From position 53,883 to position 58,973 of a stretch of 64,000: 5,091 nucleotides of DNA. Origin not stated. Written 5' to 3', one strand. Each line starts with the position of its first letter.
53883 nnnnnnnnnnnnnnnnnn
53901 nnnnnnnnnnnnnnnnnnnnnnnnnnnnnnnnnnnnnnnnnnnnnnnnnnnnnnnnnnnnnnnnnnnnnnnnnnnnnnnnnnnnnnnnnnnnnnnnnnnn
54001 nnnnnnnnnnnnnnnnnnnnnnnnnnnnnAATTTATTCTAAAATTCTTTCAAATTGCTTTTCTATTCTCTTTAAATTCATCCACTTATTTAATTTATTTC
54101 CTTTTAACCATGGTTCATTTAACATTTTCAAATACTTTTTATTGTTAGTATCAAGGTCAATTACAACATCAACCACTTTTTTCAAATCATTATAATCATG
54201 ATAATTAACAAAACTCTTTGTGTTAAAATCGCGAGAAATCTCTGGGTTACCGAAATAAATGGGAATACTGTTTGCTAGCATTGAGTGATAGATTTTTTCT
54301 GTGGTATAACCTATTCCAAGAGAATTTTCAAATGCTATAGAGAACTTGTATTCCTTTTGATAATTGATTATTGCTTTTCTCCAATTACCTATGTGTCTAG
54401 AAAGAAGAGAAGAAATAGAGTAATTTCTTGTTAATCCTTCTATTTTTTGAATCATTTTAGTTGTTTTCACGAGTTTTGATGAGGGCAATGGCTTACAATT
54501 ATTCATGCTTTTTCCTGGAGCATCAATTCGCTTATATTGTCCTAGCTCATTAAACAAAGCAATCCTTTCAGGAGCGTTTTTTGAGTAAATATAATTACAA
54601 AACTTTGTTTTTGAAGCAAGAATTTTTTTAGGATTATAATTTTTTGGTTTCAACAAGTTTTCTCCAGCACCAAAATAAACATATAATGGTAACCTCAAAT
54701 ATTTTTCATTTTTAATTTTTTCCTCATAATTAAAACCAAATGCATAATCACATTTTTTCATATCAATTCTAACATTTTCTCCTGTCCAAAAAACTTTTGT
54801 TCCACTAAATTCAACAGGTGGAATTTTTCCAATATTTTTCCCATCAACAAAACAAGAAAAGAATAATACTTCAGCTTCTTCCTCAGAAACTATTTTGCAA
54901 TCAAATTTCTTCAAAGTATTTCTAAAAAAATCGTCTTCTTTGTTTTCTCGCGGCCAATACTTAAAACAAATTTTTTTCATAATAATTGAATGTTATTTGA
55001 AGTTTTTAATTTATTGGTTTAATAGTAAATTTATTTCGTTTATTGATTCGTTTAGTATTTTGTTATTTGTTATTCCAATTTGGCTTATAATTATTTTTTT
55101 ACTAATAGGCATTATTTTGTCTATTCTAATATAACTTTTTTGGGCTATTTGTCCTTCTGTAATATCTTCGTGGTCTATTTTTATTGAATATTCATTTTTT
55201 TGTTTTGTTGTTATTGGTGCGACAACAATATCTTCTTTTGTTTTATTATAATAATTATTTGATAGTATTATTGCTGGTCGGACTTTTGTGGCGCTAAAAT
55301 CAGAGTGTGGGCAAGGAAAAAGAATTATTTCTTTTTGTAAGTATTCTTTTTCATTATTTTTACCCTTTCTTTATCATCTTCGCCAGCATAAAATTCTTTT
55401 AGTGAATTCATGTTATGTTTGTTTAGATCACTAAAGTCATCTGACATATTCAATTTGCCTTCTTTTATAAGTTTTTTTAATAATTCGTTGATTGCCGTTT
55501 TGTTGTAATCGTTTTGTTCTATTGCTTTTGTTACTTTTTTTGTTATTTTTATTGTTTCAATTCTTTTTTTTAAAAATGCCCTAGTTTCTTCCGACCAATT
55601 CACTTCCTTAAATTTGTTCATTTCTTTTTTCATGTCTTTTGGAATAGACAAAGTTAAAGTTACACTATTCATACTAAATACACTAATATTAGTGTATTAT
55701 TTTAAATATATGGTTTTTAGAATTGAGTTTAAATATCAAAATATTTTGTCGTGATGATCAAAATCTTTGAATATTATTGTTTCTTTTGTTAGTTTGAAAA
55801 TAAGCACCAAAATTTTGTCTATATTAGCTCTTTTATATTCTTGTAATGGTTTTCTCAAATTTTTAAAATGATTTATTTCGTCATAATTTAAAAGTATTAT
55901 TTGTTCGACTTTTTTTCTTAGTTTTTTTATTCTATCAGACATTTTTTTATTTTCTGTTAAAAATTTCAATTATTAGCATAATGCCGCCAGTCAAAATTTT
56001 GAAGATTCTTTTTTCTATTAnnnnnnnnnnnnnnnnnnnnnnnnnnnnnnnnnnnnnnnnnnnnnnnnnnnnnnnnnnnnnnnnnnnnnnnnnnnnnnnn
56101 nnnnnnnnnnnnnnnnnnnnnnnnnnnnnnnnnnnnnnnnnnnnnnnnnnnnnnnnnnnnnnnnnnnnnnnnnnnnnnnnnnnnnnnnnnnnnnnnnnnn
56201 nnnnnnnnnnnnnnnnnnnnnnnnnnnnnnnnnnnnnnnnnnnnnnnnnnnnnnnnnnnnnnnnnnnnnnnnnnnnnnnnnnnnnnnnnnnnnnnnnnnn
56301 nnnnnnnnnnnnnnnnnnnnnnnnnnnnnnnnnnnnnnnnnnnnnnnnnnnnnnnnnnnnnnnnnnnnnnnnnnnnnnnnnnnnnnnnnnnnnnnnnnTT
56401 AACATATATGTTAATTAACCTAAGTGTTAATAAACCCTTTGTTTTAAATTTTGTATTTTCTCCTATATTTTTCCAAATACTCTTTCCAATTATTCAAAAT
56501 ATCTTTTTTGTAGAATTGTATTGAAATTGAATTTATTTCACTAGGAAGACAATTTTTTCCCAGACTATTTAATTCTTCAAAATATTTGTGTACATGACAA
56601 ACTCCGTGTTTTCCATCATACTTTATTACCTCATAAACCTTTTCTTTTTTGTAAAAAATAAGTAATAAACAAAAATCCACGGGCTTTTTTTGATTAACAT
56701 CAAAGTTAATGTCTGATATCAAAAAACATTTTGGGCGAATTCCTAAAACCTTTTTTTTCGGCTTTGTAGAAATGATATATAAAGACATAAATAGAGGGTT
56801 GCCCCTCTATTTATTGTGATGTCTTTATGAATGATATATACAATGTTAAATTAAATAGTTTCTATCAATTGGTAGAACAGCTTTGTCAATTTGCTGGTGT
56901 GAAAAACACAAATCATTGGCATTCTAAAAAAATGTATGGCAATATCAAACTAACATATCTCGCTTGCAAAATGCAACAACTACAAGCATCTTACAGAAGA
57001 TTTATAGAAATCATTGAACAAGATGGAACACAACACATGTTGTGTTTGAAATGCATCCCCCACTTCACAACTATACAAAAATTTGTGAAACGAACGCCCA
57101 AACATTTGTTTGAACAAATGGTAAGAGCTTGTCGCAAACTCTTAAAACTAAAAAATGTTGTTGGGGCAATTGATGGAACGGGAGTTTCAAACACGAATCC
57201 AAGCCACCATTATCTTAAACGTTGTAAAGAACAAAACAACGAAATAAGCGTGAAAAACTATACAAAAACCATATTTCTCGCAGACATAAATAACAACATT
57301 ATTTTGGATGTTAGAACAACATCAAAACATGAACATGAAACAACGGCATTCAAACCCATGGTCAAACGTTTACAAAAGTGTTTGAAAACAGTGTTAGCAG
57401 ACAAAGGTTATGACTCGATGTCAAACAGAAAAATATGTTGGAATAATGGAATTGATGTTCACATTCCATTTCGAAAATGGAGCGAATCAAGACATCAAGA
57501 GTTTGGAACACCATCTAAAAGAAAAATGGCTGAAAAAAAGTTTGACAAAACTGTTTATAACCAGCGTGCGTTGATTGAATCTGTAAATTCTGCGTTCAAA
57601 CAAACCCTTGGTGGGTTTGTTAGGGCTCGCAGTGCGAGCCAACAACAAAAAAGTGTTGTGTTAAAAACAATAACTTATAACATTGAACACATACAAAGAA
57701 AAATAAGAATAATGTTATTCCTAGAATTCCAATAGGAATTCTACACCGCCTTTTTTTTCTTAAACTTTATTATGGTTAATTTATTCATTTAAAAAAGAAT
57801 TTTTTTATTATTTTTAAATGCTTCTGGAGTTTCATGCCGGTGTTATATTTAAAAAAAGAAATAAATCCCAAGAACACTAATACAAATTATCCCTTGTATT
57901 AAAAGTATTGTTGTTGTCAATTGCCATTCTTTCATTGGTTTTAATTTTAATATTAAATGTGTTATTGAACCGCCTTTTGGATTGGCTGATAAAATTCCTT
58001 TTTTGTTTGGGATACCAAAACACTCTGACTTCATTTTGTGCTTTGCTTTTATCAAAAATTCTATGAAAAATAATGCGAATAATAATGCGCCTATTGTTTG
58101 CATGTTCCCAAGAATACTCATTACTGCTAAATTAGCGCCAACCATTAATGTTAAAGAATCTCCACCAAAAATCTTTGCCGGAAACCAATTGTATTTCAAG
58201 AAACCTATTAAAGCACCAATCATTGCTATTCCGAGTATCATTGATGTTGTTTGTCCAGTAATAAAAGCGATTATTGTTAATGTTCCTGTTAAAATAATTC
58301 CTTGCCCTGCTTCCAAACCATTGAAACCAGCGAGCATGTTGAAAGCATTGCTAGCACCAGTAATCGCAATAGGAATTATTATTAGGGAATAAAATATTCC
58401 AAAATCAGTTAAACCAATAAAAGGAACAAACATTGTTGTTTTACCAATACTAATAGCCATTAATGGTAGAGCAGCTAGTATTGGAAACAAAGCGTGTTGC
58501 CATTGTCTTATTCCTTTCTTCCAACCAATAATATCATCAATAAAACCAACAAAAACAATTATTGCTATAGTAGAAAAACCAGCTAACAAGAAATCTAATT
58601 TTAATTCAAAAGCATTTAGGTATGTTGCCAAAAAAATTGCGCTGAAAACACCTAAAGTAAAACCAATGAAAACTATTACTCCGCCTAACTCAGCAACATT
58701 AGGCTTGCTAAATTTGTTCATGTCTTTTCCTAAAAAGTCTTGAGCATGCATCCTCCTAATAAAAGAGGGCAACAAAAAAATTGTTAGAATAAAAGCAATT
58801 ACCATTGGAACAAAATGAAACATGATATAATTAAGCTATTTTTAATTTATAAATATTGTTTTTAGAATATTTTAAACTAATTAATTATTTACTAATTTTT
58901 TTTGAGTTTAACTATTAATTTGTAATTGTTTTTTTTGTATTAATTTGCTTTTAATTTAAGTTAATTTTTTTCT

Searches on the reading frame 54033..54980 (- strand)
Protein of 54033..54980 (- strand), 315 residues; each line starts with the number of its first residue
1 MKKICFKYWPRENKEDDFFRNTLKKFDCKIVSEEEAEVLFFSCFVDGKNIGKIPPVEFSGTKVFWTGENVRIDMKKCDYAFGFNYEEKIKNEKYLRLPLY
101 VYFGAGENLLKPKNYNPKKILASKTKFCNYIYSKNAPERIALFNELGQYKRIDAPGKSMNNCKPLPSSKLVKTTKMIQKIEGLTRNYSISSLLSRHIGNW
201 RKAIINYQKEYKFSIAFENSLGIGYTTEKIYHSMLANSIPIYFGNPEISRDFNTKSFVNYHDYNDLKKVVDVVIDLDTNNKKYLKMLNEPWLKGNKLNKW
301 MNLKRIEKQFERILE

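Call 28: search_protein_families(library=pfam, proteins=[window:54033-54980:-])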
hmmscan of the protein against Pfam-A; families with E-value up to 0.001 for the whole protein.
window:54033-54980:- (315 aa): 2 families
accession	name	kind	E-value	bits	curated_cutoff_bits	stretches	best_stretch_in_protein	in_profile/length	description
PF00852.26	Glyco_transf_10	-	1.7e-16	60.9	23.9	1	124-288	4-137/182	Glycosyltransferase family 10 (fucosyltransferase) C-term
PF18025.7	FucT_N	-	4.8e-14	53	27.2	1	8-102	6-90/91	Alpha-(1,3)-fucosyltransferase FucT N-terminal domain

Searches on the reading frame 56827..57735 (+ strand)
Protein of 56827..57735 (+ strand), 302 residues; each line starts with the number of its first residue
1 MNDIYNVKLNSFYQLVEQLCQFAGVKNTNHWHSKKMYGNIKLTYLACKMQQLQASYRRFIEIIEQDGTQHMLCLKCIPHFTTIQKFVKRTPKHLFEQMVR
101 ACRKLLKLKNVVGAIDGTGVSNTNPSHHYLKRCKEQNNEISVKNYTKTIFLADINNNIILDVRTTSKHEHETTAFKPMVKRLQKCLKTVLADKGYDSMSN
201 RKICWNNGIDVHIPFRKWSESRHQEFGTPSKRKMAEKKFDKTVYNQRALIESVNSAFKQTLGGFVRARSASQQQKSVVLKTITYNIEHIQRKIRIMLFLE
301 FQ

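Call 28: search_protein_families(library=pfam, proteins=[window:56827-57735:+])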
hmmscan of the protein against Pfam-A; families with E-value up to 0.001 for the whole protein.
window:56827-57735:+ (302 aa): 2 families
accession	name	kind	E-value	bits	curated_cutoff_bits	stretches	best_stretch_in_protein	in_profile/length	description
PF01609.27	DDE_Tnp_1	-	7.3e-18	65.5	23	1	110-286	4-200/200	Transposase DDE domain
PF13586.12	DDE_Tnp_1_2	-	5.5e-06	27.2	29.2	1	189-240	1-53/86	Transposase DDE domain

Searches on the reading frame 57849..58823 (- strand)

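Call 28: search_protein_families(library=pfam, proteins=[window:57849-58823:-])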
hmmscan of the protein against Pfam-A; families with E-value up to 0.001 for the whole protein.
window:57849-58823:- (324 aa): 1 family
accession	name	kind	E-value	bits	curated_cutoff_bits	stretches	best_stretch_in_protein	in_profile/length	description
PF00953.26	Glycos_transf_4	-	2.1e-33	116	27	1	81-239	3-159/160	Glycosyl transferase family 4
